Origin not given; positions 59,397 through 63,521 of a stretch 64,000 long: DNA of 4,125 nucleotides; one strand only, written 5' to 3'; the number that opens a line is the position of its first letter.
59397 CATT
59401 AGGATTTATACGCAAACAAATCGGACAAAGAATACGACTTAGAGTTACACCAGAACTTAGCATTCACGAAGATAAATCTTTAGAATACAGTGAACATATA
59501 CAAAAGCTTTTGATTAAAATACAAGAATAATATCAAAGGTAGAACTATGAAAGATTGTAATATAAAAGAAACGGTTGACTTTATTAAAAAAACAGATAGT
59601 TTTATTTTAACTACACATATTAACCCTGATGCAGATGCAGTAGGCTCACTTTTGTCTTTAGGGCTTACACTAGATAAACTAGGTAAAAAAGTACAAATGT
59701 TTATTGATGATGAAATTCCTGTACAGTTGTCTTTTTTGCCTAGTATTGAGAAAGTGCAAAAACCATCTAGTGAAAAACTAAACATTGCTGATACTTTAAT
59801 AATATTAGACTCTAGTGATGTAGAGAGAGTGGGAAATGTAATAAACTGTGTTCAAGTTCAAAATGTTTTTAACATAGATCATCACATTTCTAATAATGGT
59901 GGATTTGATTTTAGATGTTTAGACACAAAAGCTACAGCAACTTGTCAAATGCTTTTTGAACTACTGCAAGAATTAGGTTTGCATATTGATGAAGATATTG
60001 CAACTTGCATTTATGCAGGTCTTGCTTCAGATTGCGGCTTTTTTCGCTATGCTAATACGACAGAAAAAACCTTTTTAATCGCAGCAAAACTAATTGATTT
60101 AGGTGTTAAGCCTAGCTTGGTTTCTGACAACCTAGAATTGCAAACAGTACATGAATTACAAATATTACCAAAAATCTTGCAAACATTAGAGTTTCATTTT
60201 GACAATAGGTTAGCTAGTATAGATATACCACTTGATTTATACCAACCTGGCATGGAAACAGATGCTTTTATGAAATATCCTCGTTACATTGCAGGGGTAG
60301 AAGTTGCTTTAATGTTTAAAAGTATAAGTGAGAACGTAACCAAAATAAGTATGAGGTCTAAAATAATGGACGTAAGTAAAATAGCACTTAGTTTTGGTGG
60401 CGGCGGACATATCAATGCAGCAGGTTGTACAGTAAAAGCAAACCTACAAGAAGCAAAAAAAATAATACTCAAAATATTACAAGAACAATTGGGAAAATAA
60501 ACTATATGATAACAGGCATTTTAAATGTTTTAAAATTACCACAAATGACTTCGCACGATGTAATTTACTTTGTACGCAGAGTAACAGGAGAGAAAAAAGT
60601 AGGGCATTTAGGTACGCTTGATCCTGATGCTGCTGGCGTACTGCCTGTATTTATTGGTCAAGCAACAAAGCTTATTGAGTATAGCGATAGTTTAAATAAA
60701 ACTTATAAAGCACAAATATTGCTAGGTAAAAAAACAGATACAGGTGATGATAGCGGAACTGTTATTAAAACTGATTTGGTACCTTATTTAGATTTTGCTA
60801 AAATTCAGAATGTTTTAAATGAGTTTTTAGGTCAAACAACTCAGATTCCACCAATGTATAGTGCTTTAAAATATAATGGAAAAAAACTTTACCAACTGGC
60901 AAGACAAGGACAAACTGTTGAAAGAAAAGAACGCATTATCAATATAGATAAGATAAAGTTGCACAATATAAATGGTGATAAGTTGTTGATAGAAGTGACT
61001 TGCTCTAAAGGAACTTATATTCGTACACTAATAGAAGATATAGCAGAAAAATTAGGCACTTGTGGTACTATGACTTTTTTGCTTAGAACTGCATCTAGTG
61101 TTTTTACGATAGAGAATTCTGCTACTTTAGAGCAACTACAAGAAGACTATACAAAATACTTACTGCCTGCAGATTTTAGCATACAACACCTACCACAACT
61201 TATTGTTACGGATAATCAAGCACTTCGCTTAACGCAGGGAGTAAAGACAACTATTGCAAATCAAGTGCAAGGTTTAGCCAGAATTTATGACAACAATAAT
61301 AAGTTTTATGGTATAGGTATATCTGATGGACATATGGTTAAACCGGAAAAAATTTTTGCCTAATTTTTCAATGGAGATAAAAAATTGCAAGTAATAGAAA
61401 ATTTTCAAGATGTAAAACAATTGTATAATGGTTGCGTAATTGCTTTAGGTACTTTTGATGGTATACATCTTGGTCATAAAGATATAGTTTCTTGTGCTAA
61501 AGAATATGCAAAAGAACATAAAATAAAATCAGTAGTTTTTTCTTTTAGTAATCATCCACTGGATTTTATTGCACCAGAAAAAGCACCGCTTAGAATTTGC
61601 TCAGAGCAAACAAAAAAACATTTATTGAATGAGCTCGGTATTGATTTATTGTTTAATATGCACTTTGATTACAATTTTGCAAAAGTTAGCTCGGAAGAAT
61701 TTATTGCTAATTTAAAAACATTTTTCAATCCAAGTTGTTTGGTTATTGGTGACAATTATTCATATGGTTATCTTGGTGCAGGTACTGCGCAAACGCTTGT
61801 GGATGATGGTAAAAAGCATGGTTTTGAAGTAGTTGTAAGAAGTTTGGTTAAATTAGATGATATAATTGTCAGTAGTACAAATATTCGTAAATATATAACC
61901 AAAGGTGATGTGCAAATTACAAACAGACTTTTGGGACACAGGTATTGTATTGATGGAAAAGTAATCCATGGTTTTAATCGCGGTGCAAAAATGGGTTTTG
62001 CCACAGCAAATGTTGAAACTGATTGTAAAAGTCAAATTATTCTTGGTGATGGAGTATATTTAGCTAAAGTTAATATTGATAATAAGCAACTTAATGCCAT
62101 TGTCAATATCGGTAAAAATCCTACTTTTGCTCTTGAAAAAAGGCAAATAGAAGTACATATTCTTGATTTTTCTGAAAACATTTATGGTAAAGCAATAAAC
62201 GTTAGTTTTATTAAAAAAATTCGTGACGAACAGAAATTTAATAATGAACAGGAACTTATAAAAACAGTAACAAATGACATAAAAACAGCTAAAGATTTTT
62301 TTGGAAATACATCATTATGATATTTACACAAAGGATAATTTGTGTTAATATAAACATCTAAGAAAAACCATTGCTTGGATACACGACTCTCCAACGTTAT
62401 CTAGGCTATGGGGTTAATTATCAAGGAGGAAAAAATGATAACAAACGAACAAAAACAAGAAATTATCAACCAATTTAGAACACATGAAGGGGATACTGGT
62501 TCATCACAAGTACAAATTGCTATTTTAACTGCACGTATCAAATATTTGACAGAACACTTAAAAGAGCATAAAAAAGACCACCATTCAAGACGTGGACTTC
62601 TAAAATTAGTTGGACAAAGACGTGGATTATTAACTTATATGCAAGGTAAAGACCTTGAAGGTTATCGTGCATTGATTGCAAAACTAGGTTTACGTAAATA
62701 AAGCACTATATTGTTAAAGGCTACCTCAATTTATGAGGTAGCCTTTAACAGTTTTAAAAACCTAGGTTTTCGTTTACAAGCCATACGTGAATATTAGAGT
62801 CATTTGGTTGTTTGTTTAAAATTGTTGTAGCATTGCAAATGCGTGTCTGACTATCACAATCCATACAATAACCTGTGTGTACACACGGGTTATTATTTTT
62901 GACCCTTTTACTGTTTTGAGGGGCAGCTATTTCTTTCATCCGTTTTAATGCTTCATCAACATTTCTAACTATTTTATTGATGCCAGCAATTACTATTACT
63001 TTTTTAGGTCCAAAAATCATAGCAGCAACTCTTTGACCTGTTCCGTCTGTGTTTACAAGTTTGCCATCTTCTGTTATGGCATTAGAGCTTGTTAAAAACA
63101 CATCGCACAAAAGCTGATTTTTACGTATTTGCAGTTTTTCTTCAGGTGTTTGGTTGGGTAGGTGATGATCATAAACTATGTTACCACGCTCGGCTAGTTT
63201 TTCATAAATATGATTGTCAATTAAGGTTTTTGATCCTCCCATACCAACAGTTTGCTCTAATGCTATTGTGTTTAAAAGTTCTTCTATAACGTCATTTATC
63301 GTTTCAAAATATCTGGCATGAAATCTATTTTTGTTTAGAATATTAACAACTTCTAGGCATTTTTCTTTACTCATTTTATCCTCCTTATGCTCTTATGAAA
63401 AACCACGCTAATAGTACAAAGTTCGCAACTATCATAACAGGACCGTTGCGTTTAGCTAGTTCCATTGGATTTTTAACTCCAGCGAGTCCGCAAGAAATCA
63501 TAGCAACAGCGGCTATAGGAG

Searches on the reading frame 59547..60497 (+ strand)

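Call 51: search_protein_families(library=pfam, proteins=[window:59547-60497:+], max_evalue=0.001)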
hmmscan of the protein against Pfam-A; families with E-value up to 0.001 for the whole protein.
window:59547-60497:+ (317 aa): 2 families
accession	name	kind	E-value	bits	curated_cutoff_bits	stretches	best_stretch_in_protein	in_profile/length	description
PF01368.27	DHH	-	8.4e-16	58.8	28.1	1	20-158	3-124/125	DHH family, N-terminal domain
PF02272.25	DHHA1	-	4e-09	37.3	25.9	1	244-312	24-101/102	DHHA1 domain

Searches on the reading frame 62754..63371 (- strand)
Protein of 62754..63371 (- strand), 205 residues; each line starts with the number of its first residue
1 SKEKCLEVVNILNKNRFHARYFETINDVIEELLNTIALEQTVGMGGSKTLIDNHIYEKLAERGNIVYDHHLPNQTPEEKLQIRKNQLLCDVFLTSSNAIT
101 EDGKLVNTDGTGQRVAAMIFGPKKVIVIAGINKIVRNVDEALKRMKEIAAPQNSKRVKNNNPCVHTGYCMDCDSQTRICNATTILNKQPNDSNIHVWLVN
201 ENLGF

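Call 51: search_protein_families(library=pfam, proteins=[window:62754-63371:-], max_evalue=0.001)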
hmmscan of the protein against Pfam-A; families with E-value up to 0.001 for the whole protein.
window:62754-63371:- (205 aa): 1 family
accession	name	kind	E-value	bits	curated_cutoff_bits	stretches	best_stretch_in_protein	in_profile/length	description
PF02589.21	LUD_dom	-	3.3e-45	154.6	22.6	1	7-199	3-189/189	LUD domain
